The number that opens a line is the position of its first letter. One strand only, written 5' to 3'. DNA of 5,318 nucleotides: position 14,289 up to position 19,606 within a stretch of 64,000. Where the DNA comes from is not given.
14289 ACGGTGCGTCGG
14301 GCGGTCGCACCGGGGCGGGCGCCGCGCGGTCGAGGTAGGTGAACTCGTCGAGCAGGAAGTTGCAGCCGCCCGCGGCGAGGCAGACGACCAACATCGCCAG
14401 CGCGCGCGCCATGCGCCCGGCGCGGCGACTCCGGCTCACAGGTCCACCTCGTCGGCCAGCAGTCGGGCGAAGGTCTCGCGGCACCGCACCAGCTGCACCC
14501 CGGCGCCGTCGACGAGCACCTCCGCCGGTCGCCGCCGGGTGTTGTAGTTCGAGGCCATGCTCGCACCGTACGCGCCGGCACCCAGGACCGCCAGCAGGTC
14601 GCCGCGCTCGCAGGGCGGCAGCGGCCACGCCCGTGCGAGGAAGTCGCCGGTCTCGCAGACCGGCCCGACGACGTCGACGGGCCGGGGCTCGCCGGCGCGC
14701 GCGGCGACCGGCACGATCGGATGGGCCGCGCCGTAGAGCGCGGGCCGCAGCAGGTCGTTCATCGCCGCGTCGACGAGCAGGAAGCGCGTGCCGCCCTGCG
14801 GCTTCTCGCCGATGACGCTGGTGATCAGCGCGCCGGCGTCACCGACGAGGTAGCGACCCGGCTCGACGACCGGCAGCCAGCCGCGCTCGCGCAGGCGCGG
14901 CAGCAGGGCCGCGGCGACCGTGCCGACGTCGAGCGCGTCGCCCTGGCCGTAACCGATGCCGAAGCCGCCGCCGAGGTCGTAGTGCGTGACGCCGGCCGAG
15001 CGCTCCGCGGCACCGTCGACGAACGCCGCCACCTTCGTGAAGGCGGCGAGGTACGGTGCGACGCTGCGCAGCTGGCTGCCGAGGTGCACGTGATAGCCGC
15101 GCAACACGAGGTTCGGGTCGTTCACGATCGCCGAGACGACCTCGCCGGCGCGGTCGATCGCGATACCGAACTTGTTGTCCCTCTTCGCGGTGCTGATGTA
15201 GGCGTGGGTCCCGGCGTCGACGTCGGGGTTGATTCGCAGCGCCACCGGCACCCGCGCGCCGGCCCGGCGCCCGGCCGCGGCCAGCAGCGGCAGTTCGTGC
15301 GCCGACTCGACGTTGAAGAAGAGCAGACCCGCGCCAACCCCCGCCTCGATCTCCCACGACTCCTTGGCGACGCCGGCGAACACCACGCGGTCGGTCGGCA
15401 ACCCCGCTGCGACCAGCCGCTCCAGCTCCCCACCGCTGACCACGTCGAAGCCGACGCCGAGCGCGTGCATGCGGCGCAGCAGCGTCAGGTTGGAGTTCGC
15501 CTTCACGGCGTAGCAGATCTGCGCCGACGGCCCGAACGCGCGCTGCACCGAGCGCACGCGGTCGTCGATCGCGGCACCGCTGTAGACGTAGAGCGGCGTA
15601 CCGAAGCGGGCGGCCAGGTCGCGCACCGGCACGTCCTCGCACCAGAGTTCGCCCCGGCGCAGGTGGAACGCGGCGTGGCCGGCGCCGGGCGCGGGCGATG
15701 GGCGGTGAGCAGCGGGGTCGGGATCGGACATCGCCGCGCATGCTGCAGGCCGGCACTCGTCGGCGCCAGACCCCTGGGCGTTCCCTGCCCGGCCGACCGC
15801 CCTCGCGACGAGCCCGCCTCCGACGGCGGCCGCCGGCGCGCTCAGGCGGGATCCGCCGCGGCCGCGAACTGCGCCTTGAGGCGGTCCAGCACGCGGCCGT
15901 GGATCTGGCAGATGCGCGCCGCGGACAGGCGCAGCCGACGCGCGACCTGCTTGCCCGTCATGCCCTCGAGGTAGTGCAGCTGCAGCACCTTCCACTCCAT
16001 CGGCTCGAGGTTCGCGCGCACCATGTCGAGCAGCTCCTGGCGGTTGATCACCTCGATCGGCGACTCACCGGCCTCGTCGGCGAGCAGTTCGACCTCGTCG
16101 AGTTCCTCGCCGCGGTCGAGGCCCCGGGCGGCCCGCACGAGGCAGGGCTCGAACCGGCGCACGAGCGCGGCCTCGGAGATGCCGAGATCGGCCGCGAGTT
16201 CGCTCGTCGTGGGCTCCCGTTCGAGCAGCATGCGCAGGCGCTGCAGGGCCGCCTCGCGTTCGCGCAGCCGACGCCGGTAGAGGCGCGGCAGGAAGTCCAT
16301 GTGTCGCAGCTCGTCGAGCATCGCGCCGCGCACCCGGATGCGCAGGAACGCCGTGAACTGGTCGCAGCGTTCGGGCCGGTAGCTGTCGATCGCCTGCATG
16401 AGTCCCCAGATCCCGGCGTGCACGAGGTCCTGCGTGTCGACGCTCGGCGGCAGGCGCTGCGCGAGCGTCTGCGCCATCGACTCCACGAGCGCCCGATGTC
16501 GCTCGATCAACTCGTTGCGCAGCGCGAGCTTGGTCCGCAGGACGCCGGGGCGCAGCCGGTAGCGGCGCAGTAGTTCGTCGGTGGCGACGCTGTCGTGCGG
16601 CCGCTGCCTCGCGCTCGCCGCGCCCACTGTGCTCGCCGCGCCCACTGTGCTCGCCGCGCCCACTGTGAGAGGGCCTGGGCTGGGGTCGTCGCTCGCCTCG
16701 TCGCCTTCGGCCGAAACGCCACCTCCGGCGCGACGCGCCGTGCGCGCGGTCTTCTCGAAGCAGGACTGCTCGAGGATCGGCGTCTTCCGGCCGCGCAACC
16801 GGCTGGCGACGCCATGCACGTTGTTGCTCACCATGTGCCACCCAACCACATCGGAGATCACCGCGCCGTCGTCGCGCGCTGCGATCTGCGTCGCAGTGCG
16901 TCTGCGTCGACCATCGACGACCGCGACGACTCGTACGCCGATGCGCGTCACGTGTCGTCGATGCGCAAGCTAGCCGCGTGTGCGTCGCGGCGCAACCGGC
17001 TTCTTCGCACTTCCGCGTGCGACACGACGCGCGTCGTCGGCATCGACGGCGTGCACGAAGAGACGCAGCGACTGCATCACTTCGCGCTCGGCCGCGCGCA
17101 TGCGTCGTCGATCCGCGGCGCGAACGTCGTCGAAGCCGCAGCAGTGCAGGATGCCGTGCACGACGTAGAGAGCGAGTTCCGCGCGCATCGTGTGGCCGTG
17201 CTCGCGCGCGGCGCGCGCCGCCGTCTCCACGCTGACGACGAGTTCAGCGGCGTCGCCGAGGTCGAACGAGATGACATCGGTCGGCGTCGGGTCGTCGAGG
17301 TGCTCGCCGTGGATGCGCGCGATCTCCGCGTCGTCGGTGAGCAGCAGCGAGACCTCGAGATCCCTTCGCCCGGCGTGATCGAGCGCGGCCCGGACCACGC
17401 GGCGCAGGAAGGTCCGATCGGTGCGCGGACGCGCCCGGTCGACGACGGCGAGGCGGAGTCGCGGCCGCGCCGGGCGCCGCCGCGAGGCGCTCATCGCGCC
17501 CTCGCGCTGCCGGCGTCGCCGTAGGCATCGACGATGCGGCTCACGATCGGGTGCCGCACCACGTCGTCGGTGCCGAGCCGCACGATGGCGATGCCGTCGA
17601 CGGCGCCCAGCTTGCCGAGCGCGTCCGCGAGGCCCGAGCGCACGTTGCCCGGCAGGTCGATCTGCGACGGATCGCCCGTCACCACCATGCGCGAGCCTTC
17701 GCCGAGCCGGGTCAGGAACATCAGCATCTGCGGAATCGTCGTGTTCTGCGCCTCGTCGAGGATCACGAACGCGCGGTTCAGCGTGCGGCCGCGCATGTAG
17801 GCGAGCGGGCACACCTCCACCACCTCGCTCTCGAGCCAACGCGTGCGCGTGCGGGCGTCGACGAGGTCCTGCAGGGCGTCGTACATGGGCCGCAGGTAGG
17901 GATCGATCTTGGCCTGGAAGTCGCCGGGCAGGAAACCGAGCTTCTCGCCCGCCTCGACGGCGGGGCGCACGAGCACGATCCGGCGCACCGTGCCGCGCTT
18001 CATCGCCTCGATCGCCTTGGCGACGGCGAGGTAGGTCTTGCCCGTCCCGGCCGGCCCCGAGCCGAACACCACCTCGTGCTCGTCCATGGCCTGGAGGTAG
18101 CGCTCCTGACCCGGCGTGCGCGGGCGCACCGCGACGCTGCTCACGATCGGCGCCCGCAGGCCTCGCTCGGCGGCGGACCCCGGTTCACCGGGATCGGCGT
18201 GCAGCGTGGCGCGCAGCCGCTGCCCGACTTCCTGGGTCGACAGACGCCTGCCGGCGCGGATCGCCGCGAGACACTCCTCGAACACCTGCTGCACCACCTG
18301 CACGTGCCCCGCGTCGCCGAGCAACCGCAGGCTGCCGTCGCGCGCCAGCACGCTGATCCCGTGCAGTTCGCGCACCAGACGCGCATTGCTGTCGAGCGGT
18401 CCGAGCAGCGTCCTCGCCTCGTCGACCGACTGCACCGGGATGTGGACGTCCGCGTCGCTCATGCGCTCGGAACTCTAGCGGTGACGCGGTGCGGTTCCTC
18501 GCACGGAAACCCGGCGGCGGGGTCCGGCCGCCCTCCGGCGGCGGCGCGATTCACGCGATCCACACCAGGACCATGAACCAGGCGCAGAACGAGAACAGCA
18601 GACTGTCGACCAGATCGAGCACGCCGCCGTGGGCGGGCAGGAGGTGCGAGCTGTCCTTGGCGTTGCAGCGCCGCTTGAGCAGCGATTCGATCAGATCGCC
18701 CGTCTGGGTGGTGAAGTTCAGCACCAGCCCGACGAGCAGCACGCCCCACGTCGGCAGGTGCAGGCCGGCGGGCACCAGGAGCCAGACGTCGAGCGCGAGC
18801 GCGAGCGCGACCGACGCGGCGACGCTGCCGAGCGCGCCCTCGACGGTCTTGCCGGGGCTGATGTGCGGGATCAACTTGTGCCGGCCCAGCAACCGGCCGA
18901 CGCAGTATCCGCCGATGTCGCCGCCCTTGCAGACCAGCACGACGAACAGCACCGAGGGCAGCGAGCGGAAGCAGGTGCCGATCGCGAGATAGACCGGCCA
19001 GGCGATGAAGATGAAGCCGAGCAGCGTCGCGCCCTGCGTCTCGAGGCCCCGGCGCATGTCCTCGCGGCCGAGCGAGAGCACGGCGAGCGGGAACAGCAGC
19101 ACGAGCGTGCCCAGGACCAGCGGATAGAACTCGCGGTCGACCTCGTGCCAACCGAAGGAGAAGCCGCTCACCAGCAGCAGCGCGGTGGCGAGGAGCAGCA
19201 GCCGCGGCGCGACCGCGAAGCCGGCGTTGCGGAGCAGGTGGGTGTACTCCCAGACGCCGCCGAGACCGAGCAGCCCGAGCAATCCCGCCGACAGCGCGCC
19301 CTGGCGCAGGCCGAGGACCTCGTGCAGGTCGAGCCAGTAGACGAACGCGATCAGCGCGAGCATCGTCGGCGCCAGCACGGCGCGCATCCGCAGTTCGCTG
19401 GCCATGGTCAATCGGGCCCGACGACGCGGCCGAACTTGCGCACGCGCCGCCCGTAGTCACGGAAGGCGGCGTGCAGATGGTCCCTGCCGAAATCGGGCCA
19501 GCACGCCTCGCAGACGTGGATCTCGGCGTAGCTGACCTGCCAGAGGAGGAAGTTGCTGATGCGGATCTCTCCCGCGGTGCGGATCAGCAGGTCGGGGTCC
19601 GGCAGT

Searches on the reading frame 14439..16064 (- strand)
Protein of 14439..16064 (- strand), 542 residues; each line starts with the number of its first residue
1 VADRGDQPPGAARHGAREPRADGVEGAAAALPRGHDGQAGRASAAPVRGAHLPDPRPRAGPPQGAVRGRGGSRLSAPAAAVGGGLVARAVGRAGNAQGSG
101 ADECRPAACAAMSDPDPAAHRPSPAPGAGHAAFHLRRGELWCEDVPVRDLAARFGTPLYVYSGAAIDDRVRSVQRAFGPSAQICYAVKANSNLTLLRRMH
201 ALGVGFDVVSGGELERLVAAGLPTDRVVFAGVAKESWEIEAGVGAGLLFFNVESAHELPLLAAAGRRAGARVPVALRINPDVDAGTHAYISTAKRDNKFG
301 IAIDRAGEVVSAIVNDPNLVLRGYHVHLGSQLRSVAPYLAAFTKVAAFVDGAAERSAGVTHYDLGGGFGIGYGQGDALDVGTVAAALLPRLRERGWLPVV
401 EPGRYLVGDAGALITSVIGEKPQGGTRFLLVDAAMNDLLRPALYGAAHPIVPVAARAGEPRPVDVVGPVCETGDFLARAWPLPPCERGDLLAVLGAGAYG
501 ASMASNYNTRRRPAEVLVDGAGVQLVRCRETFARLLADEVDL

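Call 48: search_protein_families(library=pfam, proteins=[window:14439-16064:-], max_evalue=0.001)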
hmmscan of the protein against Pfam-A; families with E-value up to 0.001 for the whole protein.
window:14439-16064:- (542 aa): 3 families
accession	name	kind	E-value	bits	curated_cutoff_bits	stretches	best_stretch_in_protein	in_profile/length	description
PF02784.22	Orn_Arg_deC_N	-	1.4e-51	175.7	23.4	1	165-407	3-246/247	Pyridoxal-dependent decarboxylase, pyridoxal binding domain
PF00278.28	Orn_DAP_Arg_deC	-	7e-26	90.8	23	1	159-497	2-95/95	Pyridoxal-dependent decarboxylase, C-terminal sheet domain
PF01168.26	Ala_racemase_N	-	1.3e-06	28.8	24.1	1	164-349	4-181/220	Alanine racemase, N-terminal domain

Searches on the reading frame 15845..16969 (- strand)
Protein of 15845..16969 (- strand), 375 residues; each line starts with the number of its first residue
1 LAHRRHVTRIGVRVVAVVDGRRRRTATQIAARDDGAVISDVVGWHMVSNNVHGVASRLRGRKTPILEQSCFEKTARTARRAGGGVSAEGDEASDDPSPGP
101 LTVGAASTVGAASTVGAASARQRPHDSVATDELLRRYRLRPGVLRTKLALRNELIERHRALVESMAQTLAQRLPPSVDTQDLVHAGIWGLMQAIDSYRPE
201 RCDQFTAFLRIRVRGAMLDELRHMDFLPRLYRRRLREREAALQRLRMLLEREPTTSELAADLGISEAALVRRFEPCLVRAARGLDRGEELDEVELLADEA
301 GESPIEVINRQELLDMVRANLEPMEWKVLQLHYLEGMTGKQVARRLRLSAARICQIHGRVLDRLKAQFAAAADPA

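Call 48: search_protein_families(library=pfam, proteins=[window:15845-16969:-], max_evalue=0.001)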
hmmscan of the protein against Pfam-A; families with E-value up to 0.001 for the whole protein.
window:15845-16969:- (375 aa): 3 families
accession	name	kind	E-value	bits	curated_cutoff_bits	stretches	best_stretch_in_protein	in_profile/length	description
PF04542.20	Sigma70_r2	-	1.9e-12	47.3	24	1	154-223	1-67/71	Sigma-70 region 2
PF04545.22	Sigma70_r4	-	6.5e-12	45.2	24.1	1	320-365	4-49/50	Sigma-70, region 4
PF08281.18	Sigma70_r4_2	-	0.00045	20.3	25.7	0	327-350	17-40/54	Sigma-70, region 4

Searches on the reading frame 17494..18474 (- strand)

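Call 48: search_protein_families(library=pfam, proteins=[window:17494-18474:-], max_evalue=0.001)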
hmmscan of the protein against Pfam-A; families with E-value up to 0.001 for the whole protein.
window:17494-18474:- (327 aa): 7 families
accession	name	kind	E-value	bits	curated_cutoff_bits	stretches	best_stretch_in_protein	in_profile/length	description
PF02562.22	PhoH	-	1.7e-89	299.2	27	1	116-318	2-204/205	PhoH-like protein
PF13604.12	AAA_30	-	1.1e-09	38.7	27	1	121-272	4-128/191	AAA domain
PF13245.12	AAA_19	-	1.5e-09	38.6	25.1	1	128-272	6-129/134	AAA domain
PF01695.23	IstB_IS21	-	1.9e-05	24.7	24.1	1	131-165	90-124/238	IstB-like ATP binding protein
PF00270.35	DEAD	-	0.00022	21.5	26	0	120-171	1-53/167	DEAD/DEAH box helicase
PF13401.12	AAA_22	-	0.00072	20.3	27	0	139-259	11-109/130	AAA domain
PF13460.12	NAD_binding_10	-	0.00089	19.6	27.2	0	127-203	55-130/184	NAD(P)H-binding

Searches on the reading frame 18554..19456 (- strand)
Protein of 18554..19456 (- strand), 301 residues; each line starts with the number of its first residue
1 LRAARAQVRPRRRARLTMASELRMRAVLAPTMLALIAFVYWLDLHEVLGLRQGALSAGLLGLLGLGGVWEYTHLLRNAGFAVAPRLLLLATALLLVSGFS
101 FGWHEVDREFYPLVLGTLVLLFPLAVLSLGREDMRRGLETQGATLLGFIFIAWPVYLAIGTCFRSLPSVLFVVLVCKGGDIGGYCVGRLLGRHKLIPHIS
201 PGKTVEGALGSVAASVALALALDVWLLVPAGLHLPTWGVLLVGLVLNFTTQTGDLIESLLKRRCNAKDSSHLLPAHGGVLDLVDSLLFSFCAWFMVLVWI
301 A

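Call 48: search_protein_families(library=pfam, proteins=[window:18554-19456:-], max_evalue=0.001)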
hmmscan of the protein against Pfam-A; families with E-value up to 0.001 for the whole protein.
window:18554-19456:- (301 aa): 1 family
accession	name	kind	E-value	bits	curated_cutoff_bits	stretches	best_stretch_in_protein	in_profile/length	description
PF01148.25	CTP_transf_1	-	2.1e-44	152.8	24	1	54-297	23-261/264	Cytidylyltransferase family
